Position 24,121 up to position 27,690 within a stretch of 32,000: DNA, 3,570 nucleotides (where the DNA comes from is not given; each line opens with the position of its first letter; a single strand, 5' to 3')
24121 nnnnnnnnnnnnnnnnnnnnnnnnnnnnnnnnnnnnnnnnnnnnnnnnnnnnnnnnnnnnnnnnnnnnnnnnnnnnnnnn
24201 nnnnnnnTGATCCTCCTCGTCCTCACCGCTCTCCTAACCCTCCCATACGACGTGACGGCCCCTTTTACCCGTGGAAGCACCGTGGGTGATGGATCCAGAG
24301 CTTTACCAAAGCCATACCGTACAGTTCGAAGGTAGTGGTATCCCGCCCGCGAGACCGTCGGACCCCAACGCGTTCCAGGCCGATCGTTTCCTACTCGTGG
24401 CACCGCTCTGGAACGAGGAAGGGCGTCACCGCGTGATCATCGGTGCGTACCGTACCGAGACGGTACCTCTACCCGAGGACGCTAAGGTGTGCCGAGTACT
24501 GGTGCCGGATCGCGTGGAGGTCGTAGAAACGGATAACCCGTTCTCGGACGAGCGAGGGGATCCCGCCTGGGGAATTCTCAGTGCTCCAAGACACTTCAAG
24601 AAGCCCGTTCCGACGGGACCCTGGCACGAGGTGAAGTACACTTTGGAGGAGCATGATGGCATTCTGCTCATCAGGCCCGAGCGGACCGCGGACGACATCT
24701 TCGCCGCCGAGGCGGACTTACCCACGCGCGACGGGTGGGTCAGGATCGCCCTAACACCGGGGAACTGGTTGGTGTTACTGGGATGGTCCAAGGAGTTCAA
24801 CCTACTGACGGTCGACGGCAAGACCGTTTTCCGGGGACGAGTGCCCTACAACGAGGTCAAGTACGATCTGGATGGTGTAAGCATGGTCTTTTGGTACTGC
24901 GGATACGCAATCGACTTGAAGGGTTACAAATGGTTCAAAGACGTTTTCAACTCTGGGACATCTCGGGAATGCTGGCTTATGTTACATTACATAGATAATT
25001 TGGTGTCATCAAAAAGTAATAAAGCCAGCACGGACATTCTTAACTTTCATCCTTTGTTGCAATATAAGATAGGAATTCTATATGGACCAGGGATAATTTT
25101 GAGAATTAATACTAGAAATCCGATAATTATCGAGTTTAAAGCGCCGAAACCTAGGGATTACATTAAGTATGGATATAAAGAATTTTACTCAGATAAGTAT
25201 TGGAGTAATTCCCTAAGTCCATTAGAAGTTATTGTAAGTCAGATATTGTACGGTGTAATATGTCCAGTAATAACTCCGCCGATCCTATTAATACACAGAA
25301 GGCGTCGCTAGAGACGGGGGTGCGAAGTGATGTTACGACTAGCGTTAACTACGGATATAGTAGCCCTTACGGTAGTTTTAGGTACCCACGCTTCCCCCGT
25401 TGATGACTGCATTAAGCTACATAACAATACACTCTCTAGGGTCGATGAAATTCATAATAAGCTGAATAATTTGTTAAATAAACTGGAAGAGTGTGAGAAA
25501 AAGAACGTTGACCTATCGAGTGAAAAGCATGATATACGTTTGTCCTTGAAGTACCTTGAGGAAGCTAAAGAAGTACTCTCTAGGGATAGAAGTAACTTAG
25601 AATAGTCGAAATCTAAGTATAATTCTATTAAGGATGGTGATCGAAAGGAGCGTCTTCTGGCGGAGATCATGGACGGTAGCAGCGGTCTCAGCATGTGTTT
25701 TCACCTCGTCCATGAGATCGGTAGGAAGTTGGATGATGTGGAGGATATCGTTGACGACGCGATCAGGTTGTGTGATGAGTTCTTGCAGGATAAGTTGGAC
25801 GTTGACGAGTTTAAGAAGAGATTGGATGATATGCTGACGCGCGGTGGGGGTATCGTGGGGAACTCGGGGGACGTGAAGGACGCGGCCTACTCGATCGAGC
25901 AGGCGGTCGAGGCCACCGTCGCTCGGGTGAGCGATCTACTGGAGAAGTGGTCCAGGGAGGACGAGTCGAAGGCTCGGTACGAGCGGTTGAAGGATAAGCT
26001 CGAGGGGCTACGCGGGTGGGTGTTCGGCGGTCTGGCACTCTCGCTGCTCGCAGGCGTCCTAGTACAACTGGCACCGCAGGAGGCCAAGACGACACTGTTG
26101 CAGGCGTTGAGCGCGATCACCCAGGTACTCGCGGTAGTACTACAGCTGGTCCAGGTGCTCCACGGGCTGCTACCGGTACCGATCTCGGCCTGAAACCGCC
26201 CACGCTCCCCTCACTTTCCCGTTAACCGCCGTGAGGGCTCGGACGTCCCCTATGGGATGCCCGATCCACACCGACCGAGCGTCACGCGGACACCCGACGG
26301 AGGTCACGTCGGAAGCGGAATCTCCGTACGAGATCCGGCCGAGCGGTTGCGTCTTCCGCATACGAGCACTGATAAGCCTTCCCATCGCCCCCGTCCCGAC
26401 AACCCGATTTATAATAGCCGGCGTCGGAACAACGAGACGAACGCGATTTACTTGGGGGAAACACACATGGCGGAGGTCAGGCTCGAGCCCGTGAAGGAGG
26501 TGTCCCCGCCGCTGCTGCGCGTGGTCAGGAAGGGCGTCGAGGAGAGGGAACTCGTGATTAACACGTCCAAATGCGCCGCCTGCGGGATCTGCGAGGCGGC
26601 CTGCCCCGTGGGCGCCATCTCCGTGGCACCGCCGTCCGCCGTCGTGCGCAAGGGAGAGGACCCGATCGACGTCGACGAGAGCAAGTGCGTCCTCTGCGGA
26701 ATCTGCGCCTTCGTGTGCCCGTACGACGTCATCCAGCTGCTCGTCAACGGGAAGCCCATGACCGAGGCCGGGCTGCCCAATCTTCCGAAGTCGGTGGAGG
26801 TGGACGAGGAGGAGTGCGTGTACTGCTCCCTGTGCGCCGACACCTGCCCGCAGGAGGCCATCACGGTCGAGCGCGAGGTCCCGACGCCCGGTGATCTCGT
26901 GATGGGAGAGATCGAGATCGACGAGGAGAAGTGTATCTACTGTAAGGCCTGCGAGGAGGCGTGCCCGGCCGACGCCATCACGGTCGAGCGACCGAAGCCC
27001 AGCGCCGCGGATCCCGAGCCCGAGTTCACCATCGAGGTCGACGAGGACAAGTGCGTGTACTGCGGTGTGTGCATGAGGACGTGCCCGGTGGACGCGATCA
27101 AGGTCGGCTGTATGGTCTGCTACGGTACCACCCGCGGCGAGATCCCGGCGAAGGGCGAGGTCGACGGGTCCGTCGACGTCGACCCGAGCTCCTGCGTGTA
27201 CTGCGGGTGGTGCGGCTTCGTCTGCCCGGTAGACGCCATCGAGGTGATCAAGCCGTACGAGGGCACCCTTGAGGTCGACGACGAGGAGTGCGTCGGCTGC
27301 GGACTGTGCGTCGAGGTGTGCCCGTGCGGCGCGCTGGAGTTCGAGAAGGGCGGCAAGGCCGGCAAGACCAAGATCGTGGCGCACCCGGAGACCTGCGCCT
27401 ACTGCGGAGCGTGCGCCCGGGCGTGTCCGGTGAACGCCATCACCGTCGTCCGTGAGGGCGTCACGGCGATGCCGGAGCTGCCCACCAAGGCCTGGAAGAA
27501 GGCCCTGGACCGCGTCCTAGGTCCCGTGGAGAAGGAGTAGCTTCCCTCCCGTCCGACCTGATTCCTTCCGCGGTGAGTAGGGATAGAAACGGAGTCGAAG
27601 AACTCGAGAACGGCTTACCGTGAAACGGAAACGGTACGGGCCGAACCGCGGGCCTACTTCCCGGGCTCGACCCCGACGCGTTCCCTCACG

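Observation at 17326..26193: Divergent ~9 kb accessory locus of orphan exported proteins between serA and the polyferredoxin gene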

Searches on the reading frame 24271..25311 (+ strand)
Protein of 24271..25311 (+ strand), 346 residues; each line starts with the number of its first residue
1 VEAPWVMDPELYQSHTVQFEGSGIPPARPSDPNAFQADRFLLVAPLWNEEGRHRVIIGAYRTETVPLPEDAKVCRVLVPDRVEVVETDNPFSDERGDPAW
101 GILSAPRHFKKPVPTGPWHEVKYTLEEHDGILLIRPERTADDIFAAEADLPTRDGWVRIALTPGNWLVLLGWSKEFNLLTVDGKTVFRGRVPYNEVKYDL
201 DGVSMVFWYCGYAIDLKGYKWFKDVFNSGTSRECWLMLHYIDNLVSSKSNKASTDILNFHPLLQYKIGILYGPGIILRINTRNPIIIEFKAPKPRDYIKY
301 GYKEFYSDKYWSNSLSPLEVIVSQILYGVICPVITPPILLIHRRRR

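Call 5: search_protein_families(library=pfam, proteins=[window:24271-25311:+], max_evalue=1)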
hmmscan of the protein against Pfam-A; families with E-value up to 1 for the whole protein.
window:24271-25311:+ (346 aa): 0 families

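Call 9: find_encoding_contigs(protein=window:24271-25311:+, flank=10000, max_places=10)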
Protein window:24271-25311:+ (346 aa): 2 contigs read that carry it; 1 place shown.
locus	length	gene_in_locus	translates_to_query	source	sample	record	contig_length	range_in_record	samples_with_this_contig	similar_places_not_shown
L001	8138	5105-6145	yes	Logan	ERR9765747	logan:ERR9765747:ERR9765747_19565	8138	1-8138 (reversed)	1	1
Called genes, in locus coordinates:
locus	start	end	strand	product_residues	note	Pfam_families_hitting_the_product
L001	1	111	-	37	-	?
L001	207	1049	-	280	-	-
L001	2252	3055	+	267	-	-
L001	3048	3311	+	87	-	-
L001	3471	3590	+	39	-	-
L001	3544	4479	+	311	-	PF01841:Transglut_core (faint)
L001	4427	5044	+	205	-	-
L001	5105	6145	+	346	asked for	-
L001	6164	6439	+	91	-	-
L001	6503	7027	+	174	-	-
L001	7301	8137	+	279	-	?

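Call 84: search_protein_families(library=padloc, proteins=[window:24271-25311:+], max_evalue=0.01)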
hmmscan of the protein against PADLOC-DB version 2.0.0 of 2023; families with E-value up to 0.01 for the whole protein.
window:24271-25311:+ (346 aa): 0 families

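Call 96: search_dna_similar(query=window:24271-25308:+, collection=phages, mode=protein, max_evalue=0.001)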
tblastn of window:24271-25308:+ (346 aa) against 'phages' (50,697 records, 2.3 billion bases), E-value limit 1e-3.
No match.

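Call 97: search_dna_similar(query=window:24271-25308:+, collection=plasmids, mode=protein, max_evalue=0.001)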
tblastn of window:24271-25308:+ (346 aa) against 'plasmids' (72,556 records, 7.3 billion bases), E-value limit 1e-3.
No match.

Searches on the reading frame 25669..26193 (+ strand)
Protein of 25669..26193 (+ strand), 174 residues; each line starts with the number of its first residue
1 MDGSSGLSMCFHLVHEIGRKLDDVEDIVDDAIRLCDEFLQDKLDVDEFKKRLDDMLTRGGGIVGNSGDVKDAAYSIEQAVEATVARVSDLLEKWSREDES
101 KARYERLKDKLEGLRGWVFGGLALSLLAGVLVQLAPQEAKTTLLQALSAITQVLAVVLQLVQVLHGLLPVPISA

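Call 5: search_protein_families(library=pfam, proteins=[window:25669-26193:+], max_evalue=1)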
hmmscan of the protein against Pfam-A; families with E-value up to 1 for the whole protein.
window:25669-26193:+ (174 aa): 7 families
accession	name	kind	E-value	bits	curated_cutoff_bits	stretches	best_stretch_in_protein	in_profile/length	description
PF21834.1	DUF6894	-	0.027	15.1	24.1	1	13-44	12-43/69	Domain of unknown function (DUF6894)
PF12210.13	Hrs_helical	-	0.038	14.9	30.6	1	44-114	9-71/95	Hepatocyte growth factor-regulated tyrosine kinase substrate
PF18595.6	Nuf2_DHR10-like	-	0.049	14.1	28.4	0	74-113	29-68/117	Nuf2, DHR10-like domain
PF19672.4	DUF6175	-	0.16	11.5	23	1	46-106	172-232/293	Family of unknown function (DUF6175)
PF24970.1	ARM_RUK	-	0.18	11.6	27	0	131-162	146-177/244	RUNKEL ARM-repeat domain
PF14082.12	SduA_C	-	0.22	12.1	27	1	23-114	29-108/159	Shedu protein SduA, C-terminal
PF00016.26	RuBisCO_large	-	0.24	11.1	30.1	1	52-92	242-284/299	Ribulose bisphosphate carboxylase large chain, catalytic domain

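Call 84: search_protein_families(library=padloc, proteins=[window:25669-26193:+], max_evalue=0.01)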
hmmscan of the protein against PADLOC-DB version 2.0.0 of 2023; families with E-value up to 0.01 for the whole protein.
window:25669-26193:+ (174 aa): 1 family
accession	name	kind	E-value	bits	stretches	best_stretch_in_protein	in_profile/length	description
PDLC00536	JetA2|JetA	-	0.00084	15.9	1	53-161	217-312/518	DUF2397 domain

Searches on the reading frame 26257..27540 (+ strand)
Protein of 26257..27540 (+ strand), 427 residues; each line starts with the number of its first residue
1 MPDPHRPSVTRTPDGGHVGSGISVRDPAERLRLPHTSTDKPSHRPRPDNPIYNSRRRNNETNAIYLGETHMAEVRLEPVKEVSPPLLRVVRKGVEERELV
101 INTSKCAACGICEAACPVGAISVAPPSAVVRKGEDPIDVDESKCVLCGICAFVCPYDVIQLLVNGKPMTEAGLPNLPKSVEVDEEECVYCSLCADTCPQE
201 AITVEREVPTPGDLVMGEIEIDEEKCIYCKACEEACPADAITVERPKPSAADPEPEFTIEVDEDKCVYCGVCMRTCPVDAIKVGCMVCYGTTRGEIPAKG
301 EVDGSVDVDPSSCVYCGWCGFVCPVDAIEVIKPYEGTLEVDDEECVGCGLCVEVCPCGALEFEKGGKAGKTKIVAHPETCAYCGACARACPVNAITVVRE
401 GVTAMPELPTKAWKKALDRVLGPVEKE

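Call 57: search_protein_families(library=pfam, proteins=[window:26257-27540:+], max_evalue=0.001)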
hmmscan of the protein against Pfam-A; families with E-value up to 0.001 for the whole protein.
window:26257-27540:+ (427 aa): 16 families
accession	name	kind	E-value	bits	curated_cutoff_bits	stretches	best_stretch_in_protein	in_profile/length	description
PF00037.32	Fer4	-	1.1e-58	193.3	21.1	8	219-242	1-24/24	4Fe-4S binding domain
PF12838.12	Fer4_7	-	2.6e-42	143.5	27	4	345-394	2-52/52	4Fe-4S dicluster domain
PF14697.11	Fer4_21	-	1.7e-33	114.9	35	4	308-359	3-56/59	4Fe-4S dicluster domain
PF12837.12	Fer4_6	-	1.2e-31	107.5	25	5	137-159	2-24/24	4Fe-4S binding domain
PF13237.11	Fer4_10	-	7.4e-31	106.3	25.5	4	308-356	4-53/53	4Fe-4S dicluster domain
PF13187.11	Fer4_9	-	3.2e-26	91.5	27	5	225-281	1-52/52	4Fe-4S dicluster domain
PF12797.12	Fer4_2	-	6.4e-24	82.6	24.5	4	219-238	3-22/22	4Fe-4S binding domain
PF13484.11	Fer4_16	-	1.7e-22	80.4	30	0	380-398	2-20/66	4Fe-4S double cluster binding domain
PF25160.1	LdpA_Fe-S-bd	-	7.2e-20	71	27.6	2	230-282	7-44/49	LdpA Fe-S cluster-binding domain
PF13183.11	Fer4_8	-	1.8e-15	57.7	27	1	104-158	3-68/68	4Fe-4S dicluster domain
PF12798.12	Fer4_3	-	2.8e-11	43.7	27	0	345-359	1-15/15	4Fe-4S binding domain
PF13534.11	Fer4_17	-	4e-10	40.5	22.2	0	105-158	1-60/61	4Fe-4S dicluster domain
PF12800.12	Fer4_4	-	1e-08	35.2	24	0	343-356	2-15/17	4Fe-4S binding domain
PF17179.9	Fer4_22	-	1.8e-05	25.9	27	0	339-357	75-93/95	4Fe-4S dicluster domain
PF13459.11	Fer4_15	-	4.2e-05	24.6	22.4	0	137-204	1-66/66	4Fe-4S single cluster domain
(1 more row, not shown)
